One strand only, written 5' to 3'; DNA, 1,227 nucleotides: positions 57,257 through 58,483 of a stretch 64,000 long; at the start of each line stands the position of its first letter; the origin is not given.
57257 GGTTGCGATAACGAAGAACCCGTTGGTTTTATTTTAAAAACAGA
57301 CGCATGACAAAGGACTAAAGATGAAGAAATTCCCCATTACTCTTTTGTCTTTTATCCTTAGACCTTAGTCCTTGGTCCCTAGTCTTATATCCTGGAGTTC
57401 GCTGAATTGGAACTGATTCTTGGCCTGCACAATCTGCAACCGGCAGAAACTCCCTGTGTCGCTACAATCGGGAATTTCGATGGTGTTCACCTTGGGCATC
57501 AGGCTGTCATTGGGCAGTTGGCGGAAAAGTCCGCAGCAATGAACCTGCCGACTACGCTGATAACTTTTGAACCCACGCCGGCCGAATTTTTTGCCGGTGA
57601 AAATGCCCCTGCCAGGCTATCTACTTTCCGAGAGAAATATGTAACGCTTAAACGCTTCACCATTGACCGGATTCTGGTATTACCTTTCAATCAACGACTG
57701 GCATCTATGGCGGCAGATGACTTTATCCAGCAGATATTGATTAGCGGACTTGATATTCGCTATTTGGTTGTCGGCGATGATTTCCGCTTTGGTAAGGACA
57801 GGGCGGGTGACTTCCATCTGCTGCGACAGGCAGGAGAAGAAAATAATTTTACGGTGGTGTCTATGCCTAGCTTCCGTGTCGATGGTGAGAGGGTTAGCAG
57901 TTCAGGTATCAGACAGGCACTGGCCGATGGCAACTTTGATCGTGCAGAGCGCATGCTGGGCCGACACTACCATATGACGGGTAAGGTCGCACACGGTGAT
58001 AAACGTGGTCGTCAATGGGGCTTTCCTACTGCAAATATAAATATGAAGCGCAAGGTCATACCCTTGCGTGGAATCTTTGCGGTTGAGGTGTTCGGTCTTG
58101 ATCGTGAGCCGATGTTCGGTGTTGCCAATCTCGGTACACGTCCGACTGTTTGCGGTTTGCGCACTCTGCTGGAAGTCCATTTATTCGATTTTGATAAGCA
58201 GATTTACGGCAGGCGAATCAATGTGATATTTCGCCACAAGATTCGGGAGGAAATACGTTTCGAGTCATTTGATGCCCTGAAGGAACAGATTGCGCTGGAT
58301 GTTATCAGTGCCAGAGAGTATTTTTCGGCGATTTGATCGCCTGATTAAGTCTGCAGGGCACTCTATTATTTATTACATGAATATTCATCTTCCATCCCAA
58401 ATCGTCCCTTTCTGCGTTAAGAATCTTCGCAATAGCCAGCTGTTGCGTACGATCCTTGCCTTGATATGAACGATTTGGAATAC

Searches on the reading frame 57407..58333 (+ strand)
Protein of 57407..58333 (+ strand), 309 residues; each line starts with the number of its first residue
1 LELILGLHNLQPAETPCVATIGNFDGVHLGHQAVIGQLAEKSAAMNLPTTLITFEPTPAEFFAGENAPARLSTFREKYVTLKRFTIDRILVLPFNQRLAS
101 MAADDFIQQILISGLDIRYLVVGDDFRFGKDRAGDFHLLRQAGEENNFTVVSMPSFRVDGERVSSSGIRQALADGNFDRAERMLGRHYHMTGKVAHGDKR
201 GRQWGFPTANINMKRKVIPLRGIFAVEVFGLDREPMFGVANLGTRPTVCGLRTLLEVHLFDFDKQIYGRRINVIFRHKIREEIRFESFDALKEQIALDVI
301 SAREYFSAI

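Call 57: find_homologous_proteins(query=window:57407-58333:+, max_evalue=1e-40)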
Query window:57407-58333:+ (309 aa): 7994 proteins with E <= 1e-40 among 8000 candidates; the best 120 are listed.
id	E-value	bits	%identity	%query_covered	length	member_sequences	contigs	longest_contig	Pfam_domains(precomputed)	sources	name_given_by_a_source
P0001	4.9e-204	694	100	100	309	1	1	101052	PF01687.24,PF06574.19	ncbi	ncbi:MAG: bifunctional riboflavin kinase/FAD synthetase [Arenicellales bacterium]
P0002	2.0e-195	666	95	100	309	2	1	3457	PF01687.24,PF06574.19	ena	-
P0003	8.1e-189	644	92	100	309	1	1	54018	PF01687.24,PF06574.19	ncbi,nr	ncbi:MAG: bifunctional riboflavin kinase/FAD synthetase [Gammaproteobacteria bacterium]|nr:bifunctio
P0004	1.2e-187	640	91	100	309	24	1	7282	PF01687.24,PF06574.19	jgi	jgi:riboflavin kinase/FMN adenylyltransferase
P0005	3.4e-186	636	91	100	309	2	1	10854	PF01687.24,PF06574.19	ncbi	-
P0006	1.4e-185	634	89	100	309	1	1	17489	PF01687.24,PF06574.19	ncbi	-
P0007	1.1e-184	631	89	100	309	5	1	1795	PF01687.24,PF06574.19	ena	-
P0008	1.8e-182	623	88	100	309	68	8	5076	PF01687.24,PF06574.19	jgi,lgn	jgi:riboflavin kinase/FMN adenylyltransferase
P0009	3.0e-182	623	87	100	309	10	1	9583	PF01687.24,PF06574.19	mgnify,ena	mgnify:FL=1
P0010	2.0e-179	613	87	100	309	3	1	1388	PF01687.24,PF06574.19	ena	-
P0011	2.7e-179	613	87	100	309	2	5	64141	PF01687.24,PF06574.19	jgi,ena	-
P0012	1.1e-178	611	87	100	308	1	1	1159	PF01687.24,PF06574.19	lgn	-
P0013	3.1e-178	610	86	99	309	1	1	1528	PF01687.24,PF06574.19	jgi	jgi:riboflavin kinase/FMN adenylyltransferase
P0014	3.4e-177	606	87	100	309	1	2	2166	PF01687.24,PF06574.19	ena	-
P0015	8.8e-177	605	86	100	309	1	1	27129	PF01687.24,PF06574.19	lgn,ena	-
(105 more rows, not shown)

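Call 58: find_encoding_contigs(protein=P0003, flank=2000, max_places=1)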
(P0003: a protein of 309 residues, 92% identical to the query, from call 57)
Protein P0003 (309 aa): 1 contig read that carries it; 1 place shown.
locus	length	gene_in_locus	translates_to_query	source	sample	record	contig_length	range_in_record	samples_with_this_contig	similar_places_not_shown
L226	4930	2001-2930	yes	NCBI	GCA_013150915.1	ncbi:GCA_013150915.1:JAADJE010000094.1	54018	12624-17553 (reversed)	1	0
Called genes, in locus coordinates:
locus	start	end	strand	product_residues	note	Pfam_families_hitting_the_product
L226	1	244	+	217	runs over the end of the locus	PF02666:PS_Dcarbxylase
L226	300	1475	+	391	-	PF17785:PUA_3, PF10672:Methyltrans_SAM, PF02475:TRM5-TYW2_MTfase (weak), PF03602:Cons_hypoth95, PF05175:MTS (weak), PF06325:PrmA (weak), PF09445:Methyltransf_15 (weak), PF13847:Methyltransf_31, +1 more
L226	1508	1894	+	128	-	PF04247:SirB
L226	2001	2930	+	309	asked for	PF06574:FAD_syn, PF01687:Flavokinase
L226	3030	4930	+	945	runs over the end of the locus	PF00133:tRNA-synt_1, PF09334:tRNA-synt_1g, PF13603:tRNA-synt_1_2, PF01406:tRNA-synt_1e (weak), PF01921:tRNA-synt_1f (weak), PF08264:Anticodon_1, PF06827:zf-FPG_IleRS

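Call 59: find_encoding_contigs(protein=P0006, flank=2000, max_places=1)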
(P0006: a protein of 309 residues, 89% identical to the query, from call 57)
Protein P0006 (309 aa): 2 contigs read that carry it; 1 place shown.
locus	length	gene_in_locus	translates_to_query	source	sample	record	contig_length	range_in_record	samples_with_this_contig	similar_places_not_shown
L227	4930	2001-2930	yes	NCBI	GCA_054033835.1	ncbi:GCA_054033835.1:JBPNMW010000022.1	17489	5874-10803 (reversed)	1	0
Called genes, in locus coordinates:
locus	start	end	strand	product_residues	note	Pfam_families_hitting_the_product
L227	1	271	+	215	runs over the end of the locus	PF02666:PS_Dcarbxylase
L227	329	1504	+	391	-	PF17785:PUA_3, PF10672:Methyltrans_SAM, PF02475:TRM5-TYW2_MTfase (weak), PF03602:Cons_hypoth95, PF05175:MTS (weak), PF06325:PrmA (weak), PF09445:Methyltransf_15 (weak), PF13847:Methyltransf_31, +1 more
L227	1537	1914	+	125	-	PF04247:SirB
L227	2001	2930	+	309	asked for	PF06574:FAD_syn, PF01687:Flavokinase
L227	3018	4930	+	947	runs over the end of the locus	PF00133:tRNA-synt_1, PF09334:tRNA-synt_1g, PF13603:tRNA-synt_1_2, PF01406:tRNA-synt_1e (weak), PF01921:tRNA-synt_1f (weak), PF08264:Anticodon_1, PF06827:zf-FPG_IleRS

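Call 60: find_encoding_contigs(protein=P0011, flank=2000, max_places=1)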
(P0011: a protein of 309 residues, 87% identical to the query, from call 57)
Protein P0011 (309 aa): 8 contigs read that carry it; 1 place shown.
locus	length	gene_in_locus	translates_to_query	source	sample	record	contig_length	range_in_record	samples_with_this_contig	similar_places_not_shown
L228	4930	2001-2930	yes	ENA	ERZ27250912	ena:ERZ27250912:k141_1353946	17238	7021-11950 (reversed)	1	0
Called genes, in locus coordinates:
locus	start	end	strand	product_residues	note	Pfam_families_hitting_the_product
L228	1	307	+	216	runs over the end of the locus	PF02666:PS_Dcarbxylase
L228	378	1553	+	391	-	PF17785:PUA_3, PF10672:Methyltrans_SAM, PF03602:Cons_hypoth95, PF05175:MTS (weak), PF09445:Methyltransf_15 (weak), PF13847:Methyltransf_31, PF13649:Methyltransf_25 (weak)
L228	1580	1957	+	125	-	PF04247:SirB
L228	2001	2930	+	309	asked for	PF06574:FAD_syn, PF01687:Flavokinase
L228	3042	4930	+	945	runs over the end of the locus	PF00133:tRNA-synt_1, PF09334:tRNA-synt_1g, PF13603:tRNA-synt_1_2, PF01406:tRNA-synt_1e (weak), PF01921:tRNA-synt_1f (weak), PF09334:tRNA-synt_1g (weak), PF08264:Anticodon_1, PF06827:zf-FPG_IleRS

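Call 61: find_encoding_contigs(protein=P0015, flank=2000, max_places=1)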
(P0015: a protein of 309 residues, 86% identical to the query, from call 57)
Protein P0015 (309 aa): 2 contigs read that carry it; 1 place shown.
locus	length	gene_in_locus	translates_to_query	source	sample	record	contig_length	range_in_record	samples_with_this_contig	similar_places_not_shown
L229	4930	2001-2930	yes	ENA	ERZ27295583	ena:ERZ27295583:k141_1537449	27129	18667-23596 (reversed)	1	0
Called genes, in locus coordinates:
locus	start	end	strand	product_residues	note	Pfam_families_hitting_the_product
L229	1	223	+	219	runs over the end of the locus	PF02666:PS_Dcarbxylase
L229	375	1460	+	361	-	PF17785:PUA_3 (weak), PF10672:Methyltrans_SAM, PF02475:TRM5-TYW2_MTfase (weak), PF03602:Cons_hypoth95 (weak), PF05175:MTS (weak), PF09445:Methyltransf_15 (weak), PF13649:Methyltransf_25 (weak), PF13847:Methyltransf_31, +1 more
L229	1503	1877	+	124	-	PF04247:SirB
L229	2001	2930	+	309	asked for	PF06574:FAD_syn, PF01687:Flavokinase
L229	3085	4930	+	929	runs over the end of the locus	PF00133:tRNA-synt_1, PF09334:tRNA-synt_1g, PF13603:tRNA-synt_1_2 (weak), PF01406:tRNA-synt_1e (weak), PF01921:tRNA-synt_1f (weak), PF09334:tRNA-synt_1g (weak), PF08264:Anticodon_1, PF06827:zf-FPG_IleRS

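Call 63: find_encoding_contigs(protein=P0002, flank=2000, max_places=1)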
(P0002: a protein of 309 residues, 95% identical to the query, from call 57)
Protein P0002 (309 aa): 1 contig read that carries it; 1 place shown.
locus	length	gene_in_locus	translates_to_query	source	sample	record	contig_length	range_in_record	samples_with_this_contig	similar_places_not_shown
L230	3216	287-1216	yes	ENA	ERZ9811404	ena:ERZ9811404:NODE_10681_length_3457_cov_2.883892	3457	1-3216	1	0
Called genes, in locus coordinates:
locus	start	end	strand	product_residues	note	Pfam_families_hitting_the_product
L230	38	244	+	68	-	-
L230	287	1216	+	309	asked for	PF06574:FAD_syn, PF01687:Flavokinase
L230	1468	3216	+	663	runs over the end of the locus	?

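Call 64: find_encoding_contigs(protein=P0004, flank=2000, max_places=1)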
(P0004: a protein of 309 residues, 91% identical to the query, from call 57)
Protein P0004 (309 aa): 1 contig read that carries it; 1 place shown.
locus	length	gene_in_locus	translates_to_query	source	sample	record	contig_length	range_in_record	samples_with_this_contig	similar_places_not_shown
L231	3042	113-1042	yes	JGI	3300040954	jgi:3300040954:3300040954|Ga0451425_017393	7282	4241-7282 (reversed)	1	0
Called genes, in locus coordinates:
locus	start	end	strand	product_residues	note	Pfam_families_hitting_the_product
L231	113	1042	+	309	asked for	PF06574:FAD_syn, PF01687:Flavokinase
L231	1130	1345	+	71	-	PF00133:tRNA-synt_1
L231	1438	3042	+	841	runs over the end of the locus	PF00133:tRNA-synt_1, PF09334:tRNA-synt_1g (faint), PF13603:tRNA-synt_1_2, PF01406:tRNA-synt_1e (weak), PF01921:tRNA-synt_1f (weak), PF08264:Anticodon_1, PF06827:zf-FPG_IleRS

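Call 65: find_encoding_contigs(protein=P0005, flank=2000, max_places=1)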
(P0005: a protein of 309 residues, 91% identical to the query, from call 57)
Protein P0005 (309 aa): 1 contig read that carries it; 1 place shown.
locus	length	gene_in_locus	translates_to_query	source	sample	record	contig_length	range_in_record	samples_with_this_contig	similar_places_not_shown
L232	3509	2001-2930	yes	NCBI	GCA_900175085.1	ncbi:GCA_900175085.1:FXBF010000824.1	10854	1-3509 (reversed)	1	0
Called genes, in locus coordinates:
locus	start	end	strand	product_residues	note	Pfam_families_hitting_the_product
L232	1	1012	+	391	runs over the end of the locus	PF17785:PUA_3, PF10672:Methyltrans_SAM, PF03602:Cons_hypoth95, PF09445:Methyltransf_15 (weak), PF13847:Methyltransf_31, PF13649:Methyltransf_25 (weak)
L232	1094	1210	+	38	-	-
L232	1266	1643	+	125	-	PF04247:SirB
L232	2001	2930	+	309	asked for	PF06574:FAD_syn, PF01687:Flavokinase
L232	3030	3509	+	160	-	?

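Call 66: find_encoding_contigs(protein=P0008, flank=2000, max_places=1)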
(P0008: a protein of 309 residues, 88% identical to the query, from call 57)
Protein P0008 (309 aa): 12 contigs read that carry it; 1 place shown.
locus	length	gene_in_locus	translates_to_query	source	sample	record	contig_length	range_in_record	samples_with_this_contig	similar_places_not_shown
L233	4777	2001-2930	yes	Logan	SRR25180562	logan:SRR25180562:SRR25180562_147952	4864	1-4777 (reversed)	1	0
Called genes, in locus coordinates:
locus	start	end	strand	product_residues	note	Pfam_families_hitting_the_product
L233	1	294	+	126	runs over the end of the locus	?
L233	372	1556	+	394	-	PF17785:PUA_3, PF10672:Methyltrans_SAM, PF02475:TRM5-TYW2_MTfase (weak), PF03602:Cons_hypoth95 (weak), PF05175:MTS (weak), PF06325:PrmA (weak), PF09445:Methyltransf_15 (weak), PF13847:Methyltransf_31, +1 more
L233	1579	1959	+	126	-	PF04247:SirB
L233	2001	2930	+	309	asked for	PF06574:FAD_syn, PF01687:Flavokinase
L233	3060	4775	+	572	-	?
